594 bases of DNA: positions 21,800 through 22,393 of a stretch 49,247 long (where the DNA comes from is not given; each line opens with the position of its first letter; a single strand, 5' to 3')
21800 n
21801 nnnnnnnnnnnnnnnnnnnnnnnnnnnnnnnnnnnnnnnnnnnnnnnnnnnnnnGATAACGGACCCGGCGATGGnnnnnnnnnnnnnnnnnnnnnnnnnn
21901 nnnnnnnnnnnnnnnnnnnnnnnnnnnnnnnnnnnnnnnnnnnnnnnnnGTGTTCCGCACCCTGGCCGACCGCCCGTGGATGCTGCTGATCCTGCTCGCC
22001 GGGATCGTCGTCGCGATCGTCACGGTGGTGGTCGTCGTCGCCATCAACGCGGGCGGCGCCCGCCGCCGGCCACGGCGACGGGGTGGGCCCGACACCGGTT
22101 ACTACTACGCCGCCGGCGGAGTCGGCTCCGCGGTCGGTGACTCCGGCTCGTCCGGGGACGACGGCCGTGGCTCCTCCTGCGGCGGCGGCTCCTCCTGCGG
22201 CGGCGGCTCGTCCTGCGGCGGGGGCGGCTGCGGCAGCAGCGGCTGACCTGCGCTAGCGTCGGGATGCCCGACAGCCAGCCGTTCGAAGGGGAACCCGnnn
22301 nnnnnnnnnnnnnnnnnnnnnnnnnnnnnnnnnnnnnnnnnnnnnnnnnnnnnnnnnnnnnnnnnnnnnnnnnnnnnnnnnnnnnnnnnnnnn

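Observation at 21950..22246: Second, distal copy of the anchored Cys/Gly peptide, built from an 18-bp (GSSCGG)3 tandem repeat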

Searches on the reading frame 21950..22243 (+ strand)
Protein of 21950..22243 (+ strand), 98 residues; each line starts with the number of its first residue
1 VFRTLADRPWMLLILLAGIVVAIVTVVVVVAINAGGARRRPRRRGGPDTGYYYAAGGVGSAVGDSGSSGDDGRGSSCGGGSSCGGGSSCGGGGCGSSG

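Call 4: search_protein_families(library=ncbifam, proteins=[window:21950-22243:+], max_evalue=1)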
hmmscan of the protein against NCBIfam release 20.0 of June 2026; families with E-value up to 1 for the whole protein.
window:21950-22243:+ (98 aa): 1 family
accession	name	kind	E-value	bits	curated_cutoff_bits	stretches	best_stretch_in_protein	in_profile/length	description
NF038083.1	CU044_5270_fam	subfamily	0.78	9.5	100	1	6-41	27-63/284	CU044_5270 family protein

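Call 5: search_protein_families(library=pfam, proteins=[window:21950-22243:+], max_evalue=1)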
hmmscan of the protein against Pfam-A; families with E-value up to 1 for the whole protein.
window:21950-22243:+ (98 aa): 3 families
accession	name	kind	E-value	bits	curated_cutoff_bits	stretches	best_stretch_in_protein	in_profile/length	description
PF07172.16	GRP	-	0.0017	19.4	30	1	13-95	6-87/90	Glycine rich protein family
PF25184.1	YxzE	-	0.065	14.7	40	1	17-94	5-64/65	YxzE-like putative bacteriocin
PF11990.13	DUF3487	-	0.067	13.4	27.8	1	12-53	42-85/114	Protein of unknown function (DUF3487)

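Call 8: find_homologous_proteins(query=window:21950-22243:+, max_evalue=0.01)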
Query window:21950-22243:+ (98 aa): 5 proteins with E <= 0.01 among 4755 candidates.
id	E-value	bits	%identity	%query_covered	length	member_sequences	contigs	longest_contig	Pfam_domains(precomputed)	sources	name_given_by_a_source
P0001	2.6e-6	46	-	-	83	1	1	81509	PF25184.2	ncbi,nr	ncbi:hypothetical protein GV790_19300 [Nocardia cyriacigeorgica]|nr:hypothetical protein [Nocardia c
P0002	5.8e-4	38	-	-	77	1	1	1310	-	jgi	-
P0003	1.1e-3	37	-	-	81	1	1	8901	-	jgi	jgi:hypothetical protein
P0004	1.8e-3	36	-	-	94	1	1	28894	-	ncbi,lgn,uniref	ncbi:hypothetical protein ABZ172_28645 [Streptomyces sp. NPDC006296]|uniref:hypothetical protein n=1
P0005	2.3e-3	36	-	-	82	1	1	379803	-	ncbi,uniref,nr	ncbi:hypothetical protein [Streptomyces sp. TRM70350]|uniref:hypothetical protein n=1 Tax=Streptomyc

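Call 30: search_protein_families(library=ncbifam, proteins=[P0001], max_evalue=0.1)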
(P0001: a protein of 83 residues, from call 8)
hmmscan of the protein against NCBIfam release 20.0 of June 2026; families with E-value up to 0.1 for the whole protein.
P0001 (83 aa): 0 families

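Call 39: find_homologous_proteins(query=A1, max_evalue=0.001)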
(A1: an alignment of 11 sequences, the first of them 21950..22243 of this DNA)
Query A1 (11 sequences) (98 aa, profile of the alignment): 40 proteins with E <= 0.001 among 8000 candidates.
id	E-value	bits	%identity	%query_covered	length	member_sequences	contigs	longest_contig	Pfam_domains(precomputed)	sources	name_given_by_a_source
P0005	8.2e-17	79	-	-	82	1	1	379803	-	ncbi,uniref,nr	ncbi:hypothetical protein [Streptomyces sp. TRM70350]|uniref:hypothetical protein n=1 Tax=Streptomyc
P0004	1.2e-16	79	-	-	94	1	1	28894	-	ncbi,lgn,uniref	ncbi:hypothetical protein ABZ172_28645 [Streptomyces sp. NPDC006296]|uniref:hypothetical protein n=1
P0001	9.6e-16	76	-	-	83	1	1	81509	PF25184.2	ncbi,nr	ncbi:hypothetical protein GV790_19300 [Nocardia cyriacigeorgica]|nr:hypothetical protein [Nocardia c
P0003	6.6e-11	60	-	-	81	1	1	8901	-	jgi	jgi:hypothetical protein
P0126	3.8e-10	58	-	-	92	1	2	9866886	-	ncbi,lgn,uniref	ncbi:hypothetical protein [Streptomyces sp. HUAS ZL42]|uniref:hypothetical protein n=1 Tax=Streptomy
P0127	1.6e-9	56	-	-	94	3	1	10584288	-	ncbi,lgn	ncbi:UNVERIFIED_CONTAM: hypothetical protein RKD50_005112 [Streptomyces canus]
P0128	5.1e-9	54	-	-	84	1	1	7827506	-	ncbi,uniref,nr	ncbi:hypothetical protein I2W78_17705 [Streptomyces spinoverrucosus]|uniref:hypothetical protein n=1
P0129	2.6e-8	52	-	-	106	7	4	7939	-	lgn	-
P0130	3.4e-8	52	-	-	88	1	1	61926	-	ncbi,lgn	ncbi:hypothetical protein ACWELJ_10080 [Nocardia sp. NPDC004582]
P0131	4.2e-8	51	-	-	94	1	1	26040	-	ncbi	ncbi:hypothetical protein [Streptomyces globisporus]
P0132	4.8e-8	51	-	-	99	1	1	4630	-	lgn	-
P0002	6.1e-8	51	-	-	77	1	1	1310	-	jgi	-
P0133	1.7e-7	49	-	-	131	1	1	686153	-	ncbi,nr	ncbi:hypothetical protein GCM10010392_27970 [Streptomyces clavifer]|nr:hypothetical protein GCM10010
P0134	4.5e-7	48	37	36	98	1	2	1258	-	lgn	-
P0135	6.1e-7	48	-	-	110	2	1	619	-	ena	-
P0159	4.6e-4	38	-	-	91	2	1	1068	PF25184.2,PF07172.17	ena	-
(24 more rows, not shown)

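Call 41: find_encoding_contigs(protein=P0005, flank=8000, max_places=2)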
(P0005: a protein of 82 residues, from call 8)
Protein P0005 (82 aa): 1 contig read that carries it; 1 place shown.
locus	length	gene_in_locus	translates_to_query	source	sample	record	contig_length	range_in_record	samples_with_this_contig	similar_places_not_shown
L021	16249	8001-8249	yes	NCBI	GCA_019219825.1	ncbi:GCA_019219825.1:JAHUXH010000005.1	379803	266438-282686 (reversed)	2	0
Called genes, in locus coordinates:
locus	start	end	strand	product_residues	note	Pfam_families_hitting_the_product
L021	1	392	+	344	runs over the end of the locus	PF00196:GerE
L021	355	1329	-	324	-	PF00196:GerE (weak)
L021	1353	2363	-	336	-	-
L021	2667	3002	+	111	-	-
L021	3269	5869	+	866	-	PF02861:Clp_N, PF23569:NBD_SMAX1, PF00004:AAA, PF17871:AAA_lid_9, PF00004:AAA, PF07724:AAA_2, PF07728:AAA_5, PF10431:ClpB_D2-small, +7 more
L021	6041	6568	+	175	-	PF10722:YbjN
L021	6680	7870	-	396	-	PF00155:Aminotran_1_2, PF01041:DegT_DnrJ_EryC1 (weak), PF00266:Aminotran_5, PF01053:Cys_Met_Meta_PP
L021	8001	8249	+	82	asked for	-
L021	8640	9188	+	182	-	PF10936:DUF2617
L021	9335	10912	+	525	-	PF01564:Spermine_synth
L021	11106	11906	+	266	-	PF06240:COXG, PF10604:Polyketide_cyc2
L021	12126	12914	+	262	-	PF01263:Aldose_epim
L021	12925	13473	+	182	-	PF00156:Pribosyltran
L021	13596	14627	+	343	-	PF01116:F_bP_aldolase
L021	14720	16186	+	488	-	PF00083:Sugar_tr, PF05977:MFS_3, PF07690:MFS_1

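Call 42: find_encoding_contigs(protein=P0001, flank=8000, max_places=2)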
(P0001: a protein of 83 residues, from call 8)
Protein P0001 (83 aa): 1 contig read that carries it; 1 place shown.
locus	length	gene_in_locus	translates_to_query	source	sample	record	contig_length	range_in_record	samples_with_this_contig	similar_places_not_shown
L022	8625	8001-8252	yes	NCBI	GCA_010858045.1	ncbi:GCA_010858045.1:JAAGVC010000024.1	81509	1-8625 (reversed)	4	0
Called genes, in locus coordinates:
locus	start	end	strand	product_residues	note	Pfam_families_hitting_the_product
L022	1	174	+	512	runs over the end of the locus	PF00171:Aldedh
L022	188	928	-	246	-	PF00106:adh_short, PF08659:KR, PF13561:adh_short_C2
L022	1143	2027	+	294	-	PF00561:Abhydrolase_1, PF12146:Hydrolase_4, PF12697:Abhydrolase_6, PF03096:Ndr (weak)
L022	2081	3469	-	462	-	PF03007:WS_DGAT_cat, PF06974:WS_DGAT_C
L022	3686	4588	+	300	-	PF10118:Metal_hydrol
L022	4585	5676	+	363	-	PF00175:NAD_binding_1 (faint), PF00111:Fer2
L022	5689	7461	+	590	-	PF00561:Abhydrolase_1, PF12146:Hydrolase_4, PF12697:Abhydrolase_6, PF00106:adh_short, PF08659:KR, PF13561:adh_short_C2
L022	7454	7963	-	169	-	PF27765:UCP032817-like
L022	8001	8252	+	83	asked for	PF25184:YxzE (weak)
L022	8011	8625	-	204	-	?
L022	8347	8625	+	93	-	?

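Call 46: find_related_loci(query=A1, collection=metagenome_contigs, flank=8000)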
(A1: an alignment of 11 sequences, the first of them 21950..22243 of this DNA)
Query A1 (98 aa) in metagenome_contigs; peptide patterns used: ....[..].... (x = any residue, [..] = any of these).
600 stretches matched a pattern, but none encodes a relative of the query by tblastn (E <= 1e-3).

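Call 68: search_protein_representatives(alignment_id=A3)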
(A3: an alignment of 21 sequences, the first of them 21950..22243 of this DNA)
Query: 21 sequences, 87 profile positions. Proteins with E-value up to 0.001 (for the whole library): 173; up to 1e-10: 11; up to 1e-30: 0. The best 150 are listed.
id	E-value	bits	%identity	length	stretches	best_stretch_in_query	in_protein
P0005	1.4e-17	80.3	-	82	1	1-87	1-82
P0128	1.2e-16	77.3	-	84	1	1-87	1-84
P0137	8.1e-16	74.7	-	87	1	5-87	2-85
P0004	7.4e-14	68.4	-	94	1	4-87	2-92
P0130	1.8e-13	67.1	-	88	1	3-87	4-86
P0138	3.1e-13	66.4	-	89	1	2-87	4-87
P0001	1.1e-12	64.7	-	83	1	2-87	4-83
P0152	1.1e-12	64.6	-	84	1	6-87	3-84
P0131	1.6e-12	64.1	-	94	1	1-87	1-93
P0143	9.1e-12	61.7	-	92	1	1-87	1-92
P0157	3.2e-11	60.0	-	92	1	1-87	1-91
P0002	4.1e-10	56.4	-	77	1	9-87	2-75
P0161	8.6e-10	55.4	-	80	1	4-82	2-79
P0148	1.2e-09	54.9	-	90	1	3-87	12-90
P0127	1.4e-09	54.7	-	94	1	1-87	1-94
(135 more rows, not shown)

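Call 76: search_protein_families(library=pfam, alignment_id=A3, max_evalue=0.1)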
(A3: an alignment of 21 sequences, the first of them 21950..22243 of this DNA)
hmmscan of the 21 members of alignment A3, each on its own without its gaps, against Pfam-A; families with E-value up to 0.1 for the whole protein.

A. member 1, window:21950-22243:+ (98 aa): 3 families
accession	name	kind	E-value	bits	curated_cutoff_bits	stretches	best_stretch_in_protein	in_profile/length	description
PF07172.16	GRP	-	0.0017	19.4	30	1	13-95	6-87/90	Glycine rich protein family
PF25184.1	YxzE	-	0.065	14.7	40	0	17-94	5-64/65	YxzE-like putative bacteriocin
PF11990.13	DUF3487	-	0.067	13.4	27.8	1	12-53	42-85/114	Protein of unknown function (DUF3487)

B. families by the number of members that match (of 21 scanned): 10 families
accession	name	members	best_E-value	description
PF07172.16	GRP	6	8.2e-05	Glycine rich protein family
PF25184.1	YxzE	4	0.00022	YxzE-like putative bacteriocin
PF11021.13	DUF2613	2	0.034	Protein of unknown function (DUF2613)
PF18895.5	T4SS_pilin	1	0.0071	Type IV secretion system pilin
PF10917.13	Fungus-induced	1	0.054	Fungus-induced protein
PF06305.16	LapA_dom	1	0.059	Lipopolysaccharide assembly protein A domain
PF11990.13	DUF3487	1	0.067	Protein of unknown function (DUF3487)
PF02937.20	COX6C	1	0.082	Cytochrome c oxidase subunit VIc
PF03929.21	PepSY_TM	1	0.094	PepSY-associated TM region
PF17247.7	DUF5316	1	0.097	Family of unknown function (DUF5316)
